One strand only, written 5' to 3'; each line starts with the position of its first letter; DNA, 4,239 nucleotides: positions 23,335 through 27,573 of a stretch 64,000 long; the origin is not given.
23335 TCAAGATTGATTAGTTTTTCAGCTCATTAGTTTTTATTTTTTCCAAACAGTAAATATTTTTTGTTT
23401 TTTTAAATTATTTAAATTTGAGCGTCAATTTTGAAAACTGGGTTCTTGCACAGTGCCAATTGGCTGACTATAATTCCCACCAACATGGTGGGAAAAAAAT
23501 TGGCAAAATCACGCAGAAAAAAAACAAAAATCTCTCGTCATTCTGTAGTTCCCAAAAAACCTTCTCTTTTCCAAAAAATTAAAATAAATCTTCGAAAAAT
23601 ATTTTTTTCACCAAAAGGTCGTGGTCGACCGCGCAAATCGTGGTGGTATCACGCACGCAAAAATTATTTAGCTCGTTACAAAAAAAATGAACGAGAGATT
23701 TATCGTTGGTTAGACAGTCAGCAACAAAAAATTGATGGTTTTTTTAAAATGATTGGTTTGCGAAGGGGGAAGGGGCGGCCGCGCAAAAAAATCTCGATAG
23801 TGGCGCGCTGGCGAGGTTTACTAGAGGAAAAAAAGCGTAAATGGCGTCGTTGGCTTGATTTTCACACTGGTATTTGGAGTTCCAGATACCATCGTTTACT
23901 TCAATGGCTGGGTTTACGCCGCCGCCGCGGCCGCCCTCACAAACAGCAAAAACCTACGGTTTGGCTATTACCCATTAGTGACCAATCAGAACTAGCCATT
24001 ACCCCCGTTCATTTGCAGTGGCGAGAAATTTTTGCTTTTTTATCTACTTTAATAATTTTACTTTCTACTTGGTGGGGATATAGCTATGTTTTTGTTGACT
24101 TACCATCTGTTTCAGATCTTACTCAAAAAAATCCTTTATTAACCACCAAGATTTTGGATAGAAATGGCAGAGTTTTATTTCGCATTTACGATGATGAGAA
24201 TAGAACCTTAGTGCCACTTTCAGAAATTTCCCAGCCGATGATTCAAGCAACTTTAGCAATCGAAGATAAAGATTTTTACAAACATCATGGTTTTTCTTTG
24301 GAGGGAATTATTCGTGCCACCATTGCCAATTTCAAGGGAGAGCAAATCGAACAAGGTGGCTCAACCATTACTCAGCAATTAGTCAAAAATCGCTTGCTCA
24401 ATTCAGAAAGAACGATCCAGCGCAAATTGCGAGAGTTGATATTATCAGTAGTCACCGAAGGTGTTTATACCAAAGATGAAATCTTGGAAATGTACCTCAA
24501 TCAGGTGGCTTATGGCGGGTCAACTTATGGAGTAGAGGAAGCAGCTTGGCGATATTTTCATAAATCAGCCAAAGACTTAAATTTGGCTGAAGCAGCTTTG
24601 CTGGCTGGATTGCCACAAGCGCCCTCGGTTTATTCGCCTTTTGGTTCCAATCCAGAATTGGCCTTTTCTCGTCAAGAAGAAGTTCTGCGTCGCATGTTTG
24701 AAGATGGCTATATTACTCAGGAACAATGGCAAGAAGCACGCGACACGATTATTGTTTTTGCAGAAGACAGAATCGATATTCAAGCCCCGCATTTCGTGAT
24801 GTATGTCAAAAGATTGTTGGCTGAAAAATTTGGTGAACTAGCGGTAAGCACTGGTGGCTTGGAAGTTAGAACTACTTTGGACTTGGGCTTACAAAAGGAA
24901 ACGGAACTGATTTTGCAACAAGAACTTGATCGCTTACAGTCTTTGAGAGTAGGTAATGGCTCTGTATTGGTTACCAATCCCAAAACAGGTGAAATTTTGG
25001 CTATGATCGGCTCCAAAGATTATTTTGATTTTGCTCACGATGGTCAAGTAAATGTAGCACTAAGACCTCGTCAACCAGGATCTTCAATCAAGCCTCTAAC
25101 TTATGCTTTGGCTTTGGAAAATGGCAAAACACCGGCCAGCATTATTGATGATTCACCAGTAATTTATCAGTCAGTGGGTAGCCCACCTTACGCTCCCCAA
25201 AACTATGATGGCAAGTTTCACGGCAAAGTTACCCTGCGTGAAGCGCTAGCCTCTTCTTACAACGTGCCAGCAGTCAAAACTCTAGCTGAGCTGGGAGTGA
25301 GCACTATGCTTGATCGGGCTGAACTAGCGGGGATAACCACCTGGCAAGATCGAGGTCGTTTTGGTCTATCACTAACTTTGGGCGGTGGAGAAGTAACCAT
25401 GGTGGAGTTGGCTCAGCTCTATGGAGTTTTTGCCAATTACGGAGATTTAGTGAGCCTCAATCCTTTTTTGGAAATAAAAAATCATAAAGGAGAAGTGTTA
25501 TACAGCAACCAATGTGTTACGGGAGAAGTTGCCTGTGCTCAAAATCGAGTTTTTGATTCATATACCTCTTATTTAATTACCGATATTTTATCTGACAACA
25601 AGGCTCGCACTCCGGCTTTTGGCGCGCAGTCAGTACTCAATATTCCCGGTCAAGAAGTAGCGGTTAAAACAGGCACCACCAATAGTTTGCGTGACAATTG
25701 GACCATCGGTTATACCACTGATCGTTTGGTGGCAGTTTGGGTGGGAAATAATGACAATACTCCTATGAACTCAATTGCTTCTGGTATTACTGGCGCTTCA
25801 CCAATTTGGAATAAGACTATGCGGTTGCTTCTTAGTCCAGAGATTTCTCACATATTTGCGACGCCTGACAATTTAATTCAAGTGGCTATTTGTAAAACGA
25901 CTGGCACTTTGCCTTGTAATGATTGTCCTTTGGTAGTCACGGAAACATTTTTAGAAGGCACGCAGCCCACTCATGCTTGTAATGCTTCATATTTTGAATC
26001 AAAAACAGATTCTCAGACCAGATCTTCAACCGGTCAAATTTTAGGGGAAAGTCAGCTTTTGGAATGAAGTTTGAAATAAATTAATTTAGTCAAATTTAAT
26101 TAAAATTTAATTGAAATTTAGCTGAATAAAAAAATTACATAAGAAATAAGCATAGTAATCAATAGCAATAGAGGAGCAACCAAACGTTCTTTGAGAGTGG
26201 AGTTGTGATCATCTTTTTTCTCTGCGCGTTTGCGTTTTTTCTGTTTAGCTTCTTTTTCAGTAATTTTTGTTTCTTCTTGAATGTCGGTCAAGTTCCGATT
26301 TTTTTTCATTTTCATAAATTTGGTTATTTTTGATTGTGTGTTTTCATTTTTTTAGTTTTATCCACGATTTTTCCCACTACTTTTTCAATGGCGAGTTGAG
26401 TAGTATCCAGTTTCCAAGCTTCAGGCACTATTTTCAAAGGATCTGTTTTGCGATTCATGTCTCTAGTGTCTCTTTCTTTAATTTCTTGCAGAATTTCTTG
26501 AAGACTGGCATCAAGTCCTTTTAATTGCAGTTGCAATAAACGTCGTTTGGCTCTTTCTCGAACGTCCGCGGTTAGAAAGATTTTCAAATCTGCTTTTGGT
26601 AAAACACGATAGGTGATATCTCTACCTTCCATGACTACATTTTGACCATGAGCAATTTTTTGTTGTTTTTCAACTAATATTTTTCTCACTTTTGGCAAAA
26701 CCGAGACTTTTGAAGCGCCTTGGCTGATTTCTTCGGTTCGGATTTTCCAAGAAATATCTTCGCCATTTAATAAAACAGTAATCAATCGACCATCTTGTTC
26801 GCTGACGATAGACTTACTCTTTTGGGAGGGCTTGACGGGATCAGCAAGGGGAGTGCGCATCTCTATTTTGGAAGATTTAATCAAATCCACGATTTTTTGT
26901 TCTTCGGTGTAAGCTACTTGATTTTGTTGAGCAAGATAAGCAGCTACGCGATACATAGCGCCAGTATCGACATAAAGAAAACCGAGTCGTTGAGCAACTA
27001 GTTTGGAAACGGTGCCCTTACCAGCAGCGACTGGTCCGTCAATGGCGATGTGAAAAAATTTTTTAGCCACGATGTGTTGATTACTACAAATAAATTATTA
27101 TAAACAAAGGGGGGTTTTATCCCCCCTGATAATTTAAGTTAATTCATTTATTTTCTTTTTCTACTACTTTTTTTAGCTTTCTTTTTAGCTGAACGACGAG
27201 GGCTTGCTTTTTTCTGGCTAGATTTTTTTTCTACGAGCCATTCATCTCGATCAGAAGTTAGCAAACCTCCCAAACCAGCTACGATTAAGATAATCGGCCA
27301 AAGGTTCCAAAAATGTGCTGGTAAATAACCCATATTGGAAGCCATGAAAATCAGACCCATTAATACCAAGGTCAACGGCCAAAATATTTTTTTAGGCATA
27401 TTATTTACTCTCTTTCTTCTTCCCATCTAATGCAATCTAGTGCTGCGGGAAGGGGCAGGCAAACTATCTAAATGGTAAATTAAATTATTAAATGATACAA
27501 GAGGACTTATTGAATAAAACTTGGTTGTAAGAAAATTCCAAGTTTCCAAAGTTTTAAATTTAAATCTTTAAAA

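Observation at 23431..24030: Class A PBP with three AT-hook DNA-binding motifs in its cytoplasmic N-terminal tail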

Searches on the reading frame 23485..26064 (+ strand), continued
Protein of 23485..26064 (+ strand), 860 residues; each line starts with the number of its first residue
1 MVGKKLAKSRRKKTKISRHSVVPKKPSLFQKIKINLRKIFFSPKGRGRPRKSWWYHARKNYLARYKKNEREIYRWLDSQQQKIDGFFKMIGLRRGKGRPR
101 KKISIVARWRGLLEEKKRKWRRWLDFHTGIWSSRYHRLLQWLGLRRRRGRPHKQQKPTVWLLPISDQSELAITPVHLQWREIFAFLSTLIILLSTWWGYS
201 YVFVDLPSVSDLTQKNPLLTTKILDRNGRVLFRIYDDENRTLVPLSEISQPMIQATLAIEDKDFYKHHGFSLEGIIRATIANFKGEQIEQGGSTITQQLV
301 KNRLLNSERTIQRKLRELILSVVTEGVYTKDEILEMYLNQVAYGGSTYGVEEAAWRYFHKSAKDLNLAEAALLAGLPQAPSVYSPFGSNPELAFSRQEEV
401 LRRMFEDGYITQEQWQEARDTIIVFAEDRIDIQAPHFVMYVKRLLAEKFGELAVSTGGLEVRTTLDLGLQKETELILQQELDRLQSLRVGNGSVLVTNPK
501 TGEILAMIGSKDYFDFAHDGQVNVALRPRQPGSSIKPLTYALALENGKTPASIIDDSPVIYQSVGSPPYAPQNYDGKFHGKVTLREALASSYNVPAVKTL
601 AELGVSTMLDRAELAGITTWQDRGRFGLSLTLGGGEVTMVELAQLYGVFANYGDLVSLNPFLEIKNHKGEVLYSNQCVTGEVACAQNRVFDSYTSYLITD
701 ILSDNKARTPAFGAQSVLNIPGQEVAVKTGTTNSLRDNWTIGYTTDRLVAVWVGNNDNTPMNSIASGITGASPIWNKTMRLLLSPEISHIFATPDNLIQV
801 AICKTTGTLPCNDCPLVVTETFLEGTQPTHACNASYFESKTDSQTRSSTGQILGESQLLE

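Call 81: find_encoding_contigs(protein=P0046, flank=4000, max_places=1)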
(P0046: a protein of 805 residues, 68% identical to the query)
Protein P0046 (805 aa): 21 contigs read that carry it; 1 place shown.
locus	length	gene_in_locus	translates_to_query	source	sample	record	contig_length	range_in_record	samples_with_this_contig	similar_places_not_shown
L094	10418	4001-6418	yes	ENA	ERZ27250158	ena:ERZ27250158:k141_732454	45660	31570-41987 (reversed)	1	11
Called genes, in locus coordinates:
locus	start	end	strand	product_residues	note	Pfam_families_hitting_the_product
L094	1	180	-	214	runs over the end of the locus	PF13189:Cytidylate_kin2, PF13238:AAA_18, PF13207:AAA_17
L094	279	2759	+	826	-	PF00912:Transgly, PF00905:Transpeptidase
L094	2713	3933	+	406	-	PF00704:Glyco_hydro_18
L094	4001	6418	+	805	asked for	PF00912:Transgly, PF00905:Transpeptidase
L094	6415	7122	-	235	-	PF02224:Cytidylate_kin, PF13189:Cytidylate_kin2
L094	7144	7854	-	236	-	PF02224:Cytidylate_kin, PF13189:Cytidylate_kin2 (weak)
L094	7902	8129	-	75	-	PF18917:LiaI-LiaF-like_TM1, PF22570:LiaF-TM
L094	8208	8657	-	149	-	PF01668:SmpB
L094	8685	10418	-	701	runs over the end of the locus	-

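Call 82: find_encoding_contigs(protein=P0033, flank=4000, max_places=1)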
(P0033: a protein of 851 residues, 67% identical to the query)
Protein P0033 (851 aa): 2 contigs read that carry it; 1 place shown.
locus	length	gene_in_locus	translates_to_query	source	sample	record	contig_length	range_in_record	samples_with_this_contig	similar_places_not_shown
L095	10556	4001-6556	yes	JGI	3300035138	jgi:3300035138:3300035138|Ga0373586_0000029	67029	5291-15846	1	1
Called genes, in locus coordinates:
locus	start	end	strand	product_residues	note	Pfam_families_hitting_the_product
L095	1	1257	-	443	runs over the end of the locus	PF01116:F_bP_aldolase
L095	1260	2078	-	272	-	PF01402:RHH_1 (faint), PF00483:NTP_transferase, PF12804:NTP_transf_3 (weak)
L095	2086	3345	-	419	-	PF00162:PGK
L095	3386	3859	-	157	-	-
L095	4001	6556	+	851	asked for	PF00912:Transgly, PF00905:Transpeptidase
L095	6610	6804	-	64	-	-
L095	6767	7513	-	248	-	PF02224:Cytidylate_kin, PF13189:Cytidylate_kin2 (weak)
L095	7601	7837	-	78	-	PF18917:LiaI-LiaF-like_TM1, PF22570:LiaF-TM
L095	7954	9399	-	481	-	-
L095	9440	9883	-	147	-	PF01668:SmpB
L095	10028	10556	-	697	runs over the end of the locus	-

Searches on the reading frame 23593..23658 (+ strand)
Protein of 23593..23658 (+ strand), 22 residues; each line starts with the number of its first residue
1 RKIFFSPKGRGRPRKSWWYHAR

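Call 39: search_protein_families(library=pfam, proteins=[window:23593-23658:+], max_evalue=10)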
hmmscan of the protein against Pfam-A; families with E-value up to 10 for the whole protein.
seq(22 aa): 1 family
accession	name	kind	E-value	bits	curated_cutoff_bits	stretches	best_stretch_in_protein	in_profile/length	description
PF02178.24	AT_hook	-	0.053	13.8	17.4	1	7-16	1-10/13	AT hook motif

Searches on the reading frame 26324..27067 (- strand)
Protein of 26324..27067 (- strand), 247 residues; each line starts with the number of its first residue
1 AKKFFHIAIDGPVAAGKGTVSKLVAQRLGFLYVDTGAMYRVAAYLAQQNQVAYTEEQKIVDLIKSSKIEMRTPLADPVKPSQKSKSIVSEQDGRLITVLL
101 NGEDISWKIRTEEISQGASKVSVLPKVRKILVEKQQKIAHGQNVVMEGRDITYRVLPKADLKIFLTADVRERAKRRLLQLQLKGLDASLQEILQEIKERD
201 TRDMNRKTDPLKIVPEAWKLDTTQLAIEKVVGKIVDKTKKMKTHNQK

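Call 16: search_protein_families(library=pfam, proteins=[window:26324-27067:-], max_evalue=0.001)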
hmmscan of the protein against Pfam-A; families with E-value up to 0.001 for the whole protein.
window:26324-27067:- (247 aa): 3 families
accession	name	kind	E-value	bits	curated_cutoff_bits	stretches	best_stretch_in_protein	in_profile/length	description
PF02224.24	Cytidylate_kin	-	1.4e-71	241.1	26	1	7-239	1-210/211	Cytidylate kinase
PF13189.12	Cytidylate_kin2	-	2.1e-09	38.2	28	1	6-202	1-149/176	Cytidylate kinase-like family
PF13238.12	AAA_18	-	1.1e-05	26.3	29.4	1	7-177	1-109/128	AAA domain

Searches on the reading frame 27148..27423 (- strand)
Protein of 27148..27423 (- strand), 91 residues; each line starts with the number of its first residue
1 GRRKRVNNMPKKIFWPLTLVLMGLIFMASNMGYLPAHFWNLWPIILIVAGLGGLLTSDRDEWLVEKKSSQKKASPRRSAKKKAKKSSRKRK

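Call 16: search_protein_families(library=pfam, proteins=[window:27148-27423:-], max_evalue=0.001)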
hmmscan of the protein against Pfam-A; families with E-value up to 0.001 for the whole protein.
window:27148-27423:- (91 aa): 2 families
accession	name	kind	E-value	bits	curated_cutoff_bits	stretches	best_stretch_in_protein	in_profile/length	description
PF18917.5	LiaI-LiaF-like_TM1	-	2.3e-10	40.8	27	1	13-53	1-41/42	LiaI-LiaF-like transmembrane region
PF22570.1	LiaF-TM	-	2.5e-08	35.1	27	1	14-60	1-48/98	LiaF transmembrane domain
